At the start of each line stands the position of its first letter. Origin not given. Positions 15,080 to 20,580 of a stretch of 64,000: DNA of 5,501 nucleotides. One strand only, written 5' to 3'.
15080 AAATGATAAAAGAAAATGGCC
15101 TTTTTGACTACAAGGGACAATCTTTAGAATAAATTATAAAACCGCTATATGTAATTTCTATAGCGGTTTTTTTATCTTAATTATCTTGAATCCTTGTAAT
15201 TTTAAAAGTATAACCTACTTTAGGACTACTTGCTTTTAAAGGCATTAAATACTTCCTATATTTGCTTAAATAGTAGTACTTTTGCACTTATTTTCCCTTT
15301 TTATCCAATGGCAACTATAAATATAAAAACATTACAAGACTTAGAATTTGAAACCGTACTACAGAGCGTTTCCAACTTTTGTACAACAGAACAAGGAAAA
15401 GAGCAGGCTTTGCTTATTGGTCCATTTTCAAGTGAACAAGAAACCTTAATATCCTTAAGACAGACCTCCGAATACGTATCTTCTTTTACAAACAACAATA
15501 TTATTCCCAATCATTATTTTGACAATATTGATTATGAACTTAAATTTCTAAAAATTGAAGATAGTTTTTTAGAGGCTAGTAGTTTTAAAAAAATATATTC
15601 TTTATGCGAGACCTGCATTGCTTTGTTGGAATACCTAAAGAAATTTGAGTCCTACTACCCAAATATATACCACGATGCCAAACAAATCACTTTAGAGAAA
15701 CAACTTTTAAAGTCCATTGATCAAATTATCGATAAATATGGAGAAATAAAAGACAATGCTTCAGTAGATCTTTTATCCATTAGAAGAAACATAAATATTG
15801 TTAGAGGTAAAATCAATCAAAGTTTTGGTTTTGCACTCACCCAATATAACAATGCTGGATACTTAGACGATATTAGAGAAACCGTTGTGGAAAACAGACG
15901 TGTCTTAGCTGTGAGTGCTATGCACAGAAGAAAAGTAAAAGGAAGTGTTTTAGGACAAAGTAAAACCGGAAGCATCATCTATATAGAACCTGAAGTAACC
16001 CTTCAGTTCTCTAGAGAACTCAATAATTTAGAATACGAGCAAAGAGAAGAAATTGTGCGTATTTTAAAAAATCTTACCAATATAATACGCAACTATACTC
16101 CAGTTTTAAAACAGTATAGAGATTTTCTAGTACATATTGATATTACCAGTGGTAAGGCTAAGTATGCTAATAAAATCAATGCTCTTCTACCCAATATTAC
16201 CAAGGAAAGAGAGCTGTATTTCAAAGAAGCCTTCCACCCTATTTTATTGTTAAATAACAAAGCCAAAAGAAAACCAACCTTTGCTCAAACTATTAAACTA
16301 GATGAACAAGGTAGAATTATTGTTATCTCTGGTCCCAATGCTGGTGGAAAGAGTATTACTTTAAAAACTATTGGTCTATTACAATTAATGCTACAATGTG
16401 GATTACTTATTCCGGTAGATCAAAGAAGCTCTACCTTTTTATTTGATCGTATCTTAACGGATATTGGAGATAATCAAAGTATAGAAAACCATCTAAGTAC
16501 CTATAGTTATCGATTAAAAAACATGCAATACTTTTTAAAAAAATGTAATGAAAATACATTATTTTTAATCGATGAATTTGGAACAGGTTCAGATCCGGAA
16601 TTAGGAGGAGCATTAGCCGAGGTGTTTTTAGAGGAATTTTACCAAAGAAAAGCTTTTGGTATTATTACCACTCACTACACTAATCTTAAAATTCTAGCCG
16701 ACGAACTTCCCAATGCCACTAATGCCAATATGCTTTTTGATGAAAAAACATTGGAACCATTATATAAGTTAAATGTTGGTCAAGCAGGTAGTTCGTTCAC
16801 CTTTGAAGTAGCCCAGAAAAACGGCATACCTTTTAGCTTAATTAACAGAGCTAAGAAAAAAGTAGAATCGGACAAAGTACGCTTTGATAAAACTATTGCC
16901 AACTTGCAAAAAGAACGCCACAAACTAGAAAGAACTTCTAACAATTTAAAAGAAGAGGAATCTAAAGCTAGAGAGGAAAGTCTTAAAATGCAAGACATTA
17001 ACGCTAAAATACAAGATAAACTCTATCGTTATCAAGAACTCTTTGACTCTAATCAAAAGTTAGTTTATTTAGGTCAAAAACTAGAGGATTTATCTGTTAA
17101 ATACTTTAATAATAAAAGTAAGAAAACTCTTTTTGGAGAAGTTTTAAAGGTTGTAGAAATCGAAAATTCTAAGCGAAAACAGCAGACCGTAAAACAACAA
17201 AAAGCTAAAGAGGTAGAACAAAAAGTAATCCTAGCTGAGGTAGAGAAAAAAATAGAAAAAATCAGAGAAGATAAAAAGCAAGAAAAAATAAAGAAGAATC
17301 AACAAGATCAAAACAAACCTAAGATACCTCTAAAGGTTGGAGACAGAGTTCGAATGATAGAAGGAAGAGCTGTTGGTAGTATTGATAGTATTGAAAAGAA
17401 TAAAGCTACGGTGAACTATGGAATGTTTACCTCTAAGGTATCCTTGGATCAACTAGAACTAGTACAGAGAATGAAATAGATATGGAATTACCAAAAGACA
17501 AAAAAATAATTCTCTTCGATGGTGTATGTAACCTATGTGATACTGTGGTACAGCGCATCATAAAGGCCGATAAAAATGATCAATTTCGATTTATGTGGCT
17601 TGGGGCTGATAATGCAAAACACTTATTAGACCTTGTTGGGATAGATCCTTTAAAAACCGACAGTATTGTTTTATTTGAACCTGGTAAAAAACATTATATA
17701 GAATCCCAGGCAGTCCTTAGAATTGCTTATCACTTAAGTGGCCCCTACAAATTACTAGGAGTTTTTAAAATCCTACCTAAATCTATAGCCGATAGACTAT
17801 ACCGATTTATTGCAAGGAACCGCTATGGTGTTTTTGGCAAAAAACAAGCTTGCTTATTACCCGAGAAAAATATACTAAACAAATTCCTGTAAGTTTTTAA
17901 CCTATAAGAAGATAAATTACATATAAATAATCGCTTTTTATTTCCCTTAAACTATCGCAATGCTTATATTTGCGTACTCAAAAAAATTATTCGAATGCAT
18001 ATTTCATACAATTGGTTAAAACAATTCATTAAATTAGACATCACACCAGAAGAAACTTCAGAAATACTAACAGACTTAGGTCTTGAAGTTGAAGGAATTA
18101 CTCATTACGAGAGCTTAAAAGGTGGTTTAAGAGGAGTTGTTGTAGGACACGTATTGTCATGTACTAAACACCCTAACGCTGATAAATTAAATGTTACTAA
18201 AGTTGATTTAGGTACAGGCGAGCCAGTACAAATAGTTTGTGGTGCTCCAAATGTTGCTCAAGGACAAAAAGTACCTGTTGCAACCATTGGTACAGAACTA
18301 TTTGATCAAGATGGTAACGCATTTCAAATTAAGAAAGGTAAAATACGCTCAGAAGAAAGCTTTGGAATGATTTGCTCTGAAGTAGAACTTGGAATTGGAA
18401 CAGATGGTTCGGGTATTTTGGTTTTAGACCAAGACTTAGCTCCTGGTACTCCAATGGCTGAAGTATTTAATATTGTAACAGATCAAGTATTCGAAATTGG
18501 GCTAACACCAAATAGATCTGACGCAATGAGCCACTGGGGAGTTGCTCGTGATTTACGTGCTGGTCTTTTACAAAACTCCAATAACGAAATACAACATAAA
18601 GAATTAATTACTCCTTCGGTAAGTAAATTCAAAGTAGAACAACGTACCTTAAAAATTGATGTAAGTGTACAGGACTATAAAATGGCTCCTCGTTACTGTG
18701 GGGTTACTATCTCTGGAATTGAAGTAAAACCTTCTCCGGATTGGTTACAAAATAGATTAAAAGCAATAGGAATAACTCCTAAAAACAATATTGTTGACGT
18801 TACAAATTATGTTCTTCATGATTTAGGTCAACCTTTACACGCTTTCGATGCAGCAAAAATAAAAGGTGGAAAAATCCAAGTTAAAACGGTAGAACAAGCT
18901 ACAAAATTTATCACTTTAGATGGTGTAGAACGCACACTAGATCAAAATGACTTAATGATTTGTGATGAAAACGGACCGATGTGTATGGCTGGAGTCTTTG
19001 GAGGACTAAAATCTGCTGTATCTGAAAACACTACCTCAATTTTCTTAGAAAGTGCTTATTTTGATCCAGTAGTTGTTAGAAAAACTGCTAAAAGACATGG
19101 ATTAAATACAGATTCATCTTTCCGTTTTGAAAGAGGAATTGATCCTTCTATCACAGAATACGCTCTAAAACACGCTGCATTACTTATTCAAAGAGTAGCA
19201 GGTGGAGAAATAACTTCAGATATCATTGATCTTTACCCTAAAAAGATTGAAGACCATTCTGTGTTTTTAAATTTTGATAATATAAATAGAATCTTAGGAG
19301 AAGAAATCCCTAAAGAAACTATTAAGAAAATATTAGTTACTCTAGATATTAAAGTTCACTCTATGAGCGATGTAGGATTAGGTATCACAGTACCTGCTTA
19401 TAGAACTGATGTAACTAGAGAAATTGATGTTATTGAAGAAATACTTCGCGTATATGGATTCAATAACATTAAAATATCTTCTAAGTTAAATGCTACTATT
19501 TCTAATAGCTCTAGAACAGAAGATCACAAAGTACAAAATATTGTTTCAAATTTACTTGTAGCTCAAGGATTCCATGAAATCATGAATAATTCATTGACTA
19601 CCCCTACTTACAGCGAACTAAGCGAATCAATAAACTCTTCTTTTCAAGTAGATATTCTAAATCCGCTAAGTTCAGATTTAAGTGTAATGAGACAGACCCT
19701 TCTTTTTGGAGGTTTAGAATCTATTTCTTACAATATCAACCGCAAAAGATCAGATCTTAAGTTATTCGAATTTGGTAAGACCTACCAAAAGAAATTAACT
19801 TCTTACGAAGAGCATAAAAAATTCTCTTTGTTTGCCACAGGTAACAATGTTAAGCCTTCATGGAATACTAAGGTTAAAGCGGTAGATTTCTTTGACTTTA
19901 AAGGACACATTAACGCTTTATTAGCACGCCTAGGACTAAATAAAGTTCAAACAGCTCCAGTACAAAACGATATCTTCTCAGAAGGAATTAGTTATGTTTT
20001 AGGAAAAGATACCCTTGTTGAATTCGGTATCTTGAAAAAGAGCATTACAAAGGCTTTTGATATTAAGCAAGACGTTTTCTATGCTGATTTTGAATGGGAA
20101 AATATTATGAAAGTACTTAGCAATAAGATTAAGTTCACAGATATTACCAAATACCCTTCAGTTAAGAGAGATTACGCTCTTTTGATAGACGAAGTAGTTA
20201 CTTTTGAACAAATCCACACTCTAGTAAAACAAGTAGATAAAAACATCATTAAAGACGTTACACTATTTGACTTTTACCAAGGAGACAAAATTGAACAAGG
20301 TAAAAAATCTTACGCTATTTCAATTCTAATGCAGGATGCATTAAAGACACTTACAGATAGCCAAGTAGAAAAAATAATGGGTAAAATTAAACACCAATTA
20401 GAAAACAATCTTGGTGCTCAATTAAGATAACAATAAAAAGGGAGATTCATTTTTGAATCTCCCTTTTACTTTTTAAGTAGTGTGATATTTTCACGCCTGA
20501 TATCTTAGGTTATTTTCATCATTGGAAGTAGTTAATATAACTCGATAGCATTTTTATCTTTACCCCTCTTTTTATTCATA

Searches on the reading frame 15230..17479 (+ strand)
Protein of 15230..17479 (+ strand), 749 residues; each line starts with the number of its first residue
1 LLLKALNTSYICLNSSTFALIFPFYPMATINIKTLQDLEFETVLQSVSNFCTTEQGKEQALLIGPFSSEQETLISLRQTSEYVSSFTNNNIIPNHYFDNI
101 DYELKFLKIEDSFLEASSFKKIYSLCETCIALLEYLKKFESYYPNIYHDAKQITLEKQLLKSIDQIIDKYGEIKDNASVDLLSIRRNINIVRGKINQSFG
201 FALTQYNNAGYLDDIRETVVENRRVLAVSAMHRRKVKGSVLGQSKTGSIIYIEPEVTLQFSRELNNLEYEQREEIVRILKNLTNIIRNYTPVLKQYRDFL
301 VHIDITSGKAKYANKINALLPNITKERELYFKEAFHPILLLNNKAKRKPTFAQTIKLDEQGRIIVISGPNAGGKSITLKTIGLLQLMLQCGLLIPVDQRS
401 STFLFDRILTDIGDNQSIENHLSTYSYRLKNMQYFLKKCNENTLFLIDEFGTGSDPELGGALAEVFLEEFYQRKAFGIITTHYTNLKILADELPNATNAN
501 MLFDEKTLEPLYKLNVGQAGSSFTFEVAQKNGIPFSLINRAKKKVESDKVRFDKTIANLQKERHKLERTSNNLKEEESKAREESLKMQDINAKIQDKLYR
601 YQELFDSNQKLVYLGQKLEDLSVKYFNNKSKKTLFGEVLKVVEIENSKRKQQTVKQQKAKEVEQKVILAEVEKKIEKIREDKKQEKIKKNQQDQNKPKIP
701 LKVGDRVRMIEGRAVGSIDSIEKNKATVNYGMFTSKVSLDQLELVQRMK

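Call 5: search_protein_families(library=pfam, proteins=[window:15230-17479:+])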
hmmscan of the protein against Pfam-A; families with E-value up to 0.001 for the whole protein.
window:15230-17479:+ (749 aa): 3 families
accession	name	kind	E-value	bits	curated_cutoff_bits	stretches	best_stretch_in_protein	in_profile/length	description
PF00488.27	MutS_V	-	2.8e-32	112.7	30.2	1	364-546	1-185/188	MutS domain V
PF13304.12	AAA_21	-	0.00056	20.5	27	0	363-419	1-63/304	AAA domain, putative AbiEii toxin, Type IV TA system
PF20297.4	MSSS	-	0.00096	19.2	26.8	0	703-742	1-42/42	MutS2 and Smr-associated SH3 domain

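Call 6: search_protein_families(library=ncbifam, proteins=[window:15230-17479:+])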
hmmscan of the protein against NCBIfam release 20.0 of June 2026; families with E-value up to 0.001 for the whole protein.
window:15230-17479:+ (749 aa): 4 families
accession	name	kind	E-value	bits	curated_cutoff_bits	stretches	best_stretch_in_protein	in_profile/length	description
TIGR01069.2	mutS2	equivalog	1e-167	559.9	400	1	33-747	3-690/790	endonuclease MutS2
NF052383.1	ATPase_KamC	equivalog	5.2e-50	170.7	300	1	40-486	3-431/508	lysine 5,6-aminomutase reactivase ATPase KamC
NF003810.1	PRK05399.1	equivalog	8.8e-41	140.4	480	1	251-546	494-790/793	DNA mismatch repair protein MutS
TIGR01070.1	mutS1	equivalog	1.5e-38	132.8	641.7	1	251-590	486-823/840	DNA mismatch repair protein MutS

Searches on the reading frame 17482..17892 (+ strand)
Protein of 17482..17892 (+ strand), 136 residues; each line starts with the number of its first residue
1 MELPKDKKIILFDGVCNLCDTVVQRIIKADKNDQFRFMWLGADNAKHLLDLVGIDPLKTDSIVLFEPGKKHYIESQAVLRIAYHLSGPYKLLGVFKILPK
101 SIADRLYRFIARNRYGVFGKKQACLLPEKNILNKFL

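Call 5: search_protein_families(library=pfam, proteins=[window:17482-17892:+])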
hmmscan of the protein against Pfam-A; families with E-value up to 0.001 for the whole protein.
window:17482-17892:+ (136 aa): 1 family
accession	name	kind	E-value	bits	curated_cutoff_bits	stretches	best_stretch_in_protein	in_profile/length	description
PF04134.17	DCC1-like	-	8e-26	91.9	27.8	1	10-120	1-113/113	DCC1-like thiol-disulfide oxidoreductase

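Call 6: search_protein_families(library=ncbifam, proteins=[window:17482-17892:+])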
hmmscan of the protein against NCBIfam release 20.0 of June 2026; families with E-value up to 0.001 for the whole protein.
window:17482-17892:+ (136 aa): 0 families

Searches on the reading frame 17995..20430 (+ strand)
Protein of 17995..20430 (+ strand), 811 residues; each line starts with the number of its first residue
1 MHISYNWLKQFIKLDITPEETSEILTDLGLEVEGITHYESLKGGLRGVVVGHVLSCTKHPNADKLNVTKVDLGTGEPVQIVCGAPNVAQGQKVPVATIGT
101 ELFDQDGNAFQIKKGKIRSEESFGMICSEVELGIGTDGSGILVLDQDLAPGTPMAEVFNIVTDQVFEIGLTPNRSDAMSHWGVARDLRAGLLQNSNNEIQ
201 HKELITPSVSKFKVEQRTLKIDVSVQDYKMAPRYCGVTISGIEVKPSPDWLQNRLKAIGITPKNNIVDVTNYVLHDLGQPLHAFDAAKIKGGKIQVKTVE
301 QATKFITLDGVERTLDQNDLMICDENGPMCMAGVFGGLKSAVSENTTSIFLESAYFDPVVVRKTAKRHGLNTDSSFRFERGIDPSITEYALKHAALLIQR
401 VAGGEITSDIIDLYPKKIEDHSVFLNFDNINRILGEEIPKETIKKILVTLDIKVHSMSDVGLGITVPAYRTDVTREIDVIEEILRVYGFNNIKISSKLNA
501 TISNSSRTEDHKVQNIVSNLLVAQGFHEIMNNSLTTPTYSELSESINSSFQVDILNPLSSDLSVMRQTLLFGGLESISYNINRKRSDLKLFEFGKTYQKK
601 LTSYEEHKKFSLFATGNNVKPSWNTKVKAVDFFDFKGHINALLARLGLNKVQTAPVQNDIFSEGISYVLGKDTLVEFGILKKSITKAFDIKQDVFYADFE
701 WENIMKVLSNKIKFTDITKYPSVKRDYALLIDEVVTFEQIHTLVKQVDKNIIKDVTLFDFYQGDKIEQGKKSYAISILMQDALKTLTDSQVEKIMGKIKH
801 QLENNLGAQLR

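Call 5: search_protein_families(library=pfam, proteins=[window:17995-20430:+])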
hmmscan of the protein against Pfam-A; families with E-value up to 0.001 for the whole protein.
window:17995-20430:+ (811 aa): 5 families
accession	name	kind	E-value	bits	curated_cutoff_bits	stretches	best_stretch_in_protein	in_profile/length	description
PF03483.22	B3_4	-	1.6e-68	230.1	29.3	1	231-403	2-174/174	B3/4 domain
PF17759.6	tRNA_synthFbeta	-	3.7e-46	157.7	22.4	1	499-700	7-213/214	Phenylalanyl tRNA synthetase beta chain CLM domain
PF03147.19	FDX-ACB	-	3.5e-28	98.3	31.1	1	719-811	2-94/94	Ferredoxin-fold anticodon binding domain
PF03484.21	B5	-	3.5e-24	85.2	28.6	1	425-489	3-67/67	tRNA synthetase B5 domain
PF01588.26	tRNA_bind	-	2.6e-20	72.7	27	1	48-152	1-95/96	Putative tRNA binding domain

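Call 6: search_protein_families(library=ncbifam, proteins=[window:17995-20430:+])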
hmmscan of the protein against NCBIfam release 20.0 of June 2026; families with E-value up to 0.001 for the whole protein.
window:17995-20430:+ (811 aa): 5 families
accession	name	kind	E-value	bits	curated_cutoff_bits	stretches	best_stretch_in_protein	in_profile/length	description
TIGR00472.1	pheT_bact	equivalog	2.2e-250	833.2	402.65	1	1-811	1-798/798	phenylalanine--tRNA ligase subunit beta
NF001882.0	PRK00629.5-4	equivalog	1.1e-57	196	527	1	1-780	1-711/725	phenylalanine--tRNA ligase subunit beta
NF045760.1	YtpR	equivalog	5.3e-34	117.7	100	1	25-152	63-183/185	YtpR family tRNA-binding protein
TIGR00471.1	pheT_arch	equivalog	4.8e-31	107.8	282.65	1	416-700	273-546/551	phenylalanine--tRNA ligase subunit beta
NF045867.1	PheT_Nterm_rel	equivalog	1.9e-10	41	120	1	48-134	89-170/171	TyrS-associated PheT N-terminal domain-related protein TapR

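Call 18: find_related_loci(query=window:17995-20430:+, collection=genome_contigs, flank=10000)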
Query window:17995-20430:+ (811 aa) in genome_contigs; peptide patterns used: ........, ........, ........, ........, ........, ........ (x = any residue, [..] = any of these).
599 stretches matched a pattern (row limit reached: there are more); 589 encode a relative of the query (tblastn E <= 1e-3); the best 80 are kept; 80 distinct loci.
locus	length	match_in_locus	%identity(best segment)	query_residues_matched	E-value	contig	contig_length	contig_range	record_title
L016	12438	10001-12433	85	1-811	0e+0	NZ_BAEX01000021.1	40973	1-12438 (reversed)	Myroides injenensis M09-0166, whole genome shotgun sequence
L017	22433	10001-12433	83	1-811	0e+0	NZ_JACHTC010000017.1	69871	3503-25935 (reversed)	Myroides sp. WP-1 NODE_17_length_69871_cov_40.792111, whole genome shotgun sequence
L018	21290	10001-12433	83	1-811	0e+0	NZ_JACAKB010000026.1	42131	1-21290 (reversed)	Myroides odoratimimus strain Y17-4 NODE_26_length_42131_cov_136.361107, whole genome shotgun sequence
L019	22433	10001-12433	82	1-811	0e+0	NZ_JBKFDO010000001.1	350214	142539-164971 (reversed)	Myroides sp. DW712 Scaffold1_1, whole genome shotgun sequence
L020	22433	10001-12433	83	1-811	0e+0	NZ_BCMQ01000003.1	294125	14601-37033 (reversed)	Myroides odoratimimus strain CCUG 39352, whole genome shotgun sequence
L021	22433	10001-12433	82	1-811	0e+0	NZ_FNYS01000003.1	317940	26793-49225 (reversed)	Myroides marinus strain DSM 23048, whole genome shotgun sequence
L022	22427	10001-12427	70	1-811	0e+0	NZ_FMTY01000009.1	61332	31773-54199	Flavobacterium saliperosum strain CGMCC 1.3801, whole genome shotgun sequence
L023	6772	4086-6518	70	1-811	0e+0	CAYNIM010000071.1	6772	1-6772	MAG TPA_asm: uncultured Flavobacterium sp. isolate binchicken_co173_247 genome assembly, contig: NODE_37199_length_6772_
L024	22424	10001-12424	69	1-811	0e+0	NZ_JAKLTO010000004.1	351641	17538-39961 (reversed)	Flavobacterium sp. SM15 4, whole genome shotgun sequence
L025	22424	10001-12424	69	1-811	0e+0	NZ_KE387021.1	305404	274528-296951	Flavobacterium suncheonense GH29-5 = DSM 17707 G498DRAFT_scaffold00004.4, whole genome shotgun sequence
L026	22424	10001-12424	70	1-811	0e+0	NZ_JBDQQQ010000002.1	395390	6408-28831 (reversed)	Flavobacterium sp. CAU 1735 contig2, whole genome shotgun sequence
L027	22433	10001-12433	70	1-811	0e+0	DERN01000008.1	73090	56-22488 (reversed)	MAG TPA_asm: Flavobacteriaceae bacterium UBA3339 UBA3339_contig_16, whole genome shotgun sequence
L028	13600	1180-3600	68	1-811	0e+0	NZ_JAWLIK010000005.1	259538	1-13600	Flavobacterium sp. DG1-102-2 NODE_5_length_259538_cov_28.833513, whole genome shotgun sequence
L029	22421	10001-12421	68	1-811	0e+0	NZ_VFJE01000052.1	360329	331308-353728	Flavobacterium microcysteis strain MaA-Y11 169, whole genome shotgun sequence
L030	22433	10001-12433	69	1-811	0e+0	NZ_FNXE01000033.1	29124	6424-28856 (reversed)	Paenimyroides aquimaris strain CGMCC 1.10825, whole genome shotgun sequence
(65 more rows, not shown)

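Call 50: search_protein_families(library=pfam, proteins=[L020:12891-16325:-, L020:16464-17231:-, L020:17745-18368:+, L020:18383-18682:+, L020:18733-20016:+, L020:20072-22111:-])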
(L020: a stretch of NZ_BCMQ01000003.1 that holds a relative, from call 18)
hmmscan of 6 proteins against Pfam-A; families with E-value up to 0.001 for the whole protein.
L020:12891-16325:- (1144 aa): 4 families
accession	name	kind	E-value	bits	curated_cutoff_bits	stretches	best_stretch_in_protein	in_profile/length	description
PF01642.28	MM_CoA_mutase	-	5.4e-116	388.6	22.1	2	767-1137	144-511/512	Methylmalonyl-CoA mutase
PF03308.22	MeaB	-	7.5e-40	137.1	23.1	1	171-408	2-242/273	Methylmalonyl Co-A mutase-associated GTPase MeaB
PF02310.24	B12-binding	-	1.8e-12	47.6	32.1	1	14-110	2-98/121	B12 binding domain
PF02492.25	cobW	-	7.1e-05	22.9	20.7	1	199-365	1-171/180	CobW/HypB/UreG, nucleotide-binding domain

L020:16464-17231:- (255 aa): 0 families

L020:17745-18368:+ (207 aa): 0 families

L020:18383-18682:+ (99 aa): 4 families
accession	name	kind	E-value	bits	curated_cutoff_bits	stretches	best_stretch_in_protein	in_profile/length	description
PF13601.12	HTH_34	-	1.6e-27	95.9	27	1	16-95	1-80/80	Winged helix DNA-binding domain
PF01022.26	HTH_5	-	1.3e-05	25.4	22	1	16-60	3-46/47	Bacterial regulatory protein, arsR family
PF03551.20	PadR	-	0.0004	20.7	27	1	36-85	24-74/75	Transcriptional regulator PadR-like family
PF13412.12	HTH_24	-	0.00073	19.5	21.9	0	14-60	2-48/48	Winged helix-turn-helix DNA-binding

L020:18733-20016:+ (427 aa): 1 family
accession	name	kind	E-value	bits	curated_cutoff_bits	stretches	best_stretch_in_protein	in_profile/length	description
PF06123.17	CreD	-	4.6e-100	335.9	23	1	8-423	2-427/428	Inner membrane protein CreD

L020:20072-22111:- (679 aa): 4 families
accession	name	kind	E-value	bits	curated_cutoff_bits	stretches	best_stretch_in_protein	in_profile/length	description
PF02518.31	HATPase_c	-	7.2e-14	52.6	26.4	1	586-674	5-110/111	Histidine kinase-, DNA gyrase B-, and HSP90-like ATPase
PF13424.12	TPR_12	-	1.3e-06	28.9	30.1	1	237-309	4-75/77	Tetratricopeptide repeat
PF07730.19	HisKA_3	-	6e-06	27.2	24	1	480-532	1-52/68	Histidine kinase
PF07719.23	TPR_2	-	3e-05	24.2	27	0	238-263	3-28/34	Tetratricopeptide repeat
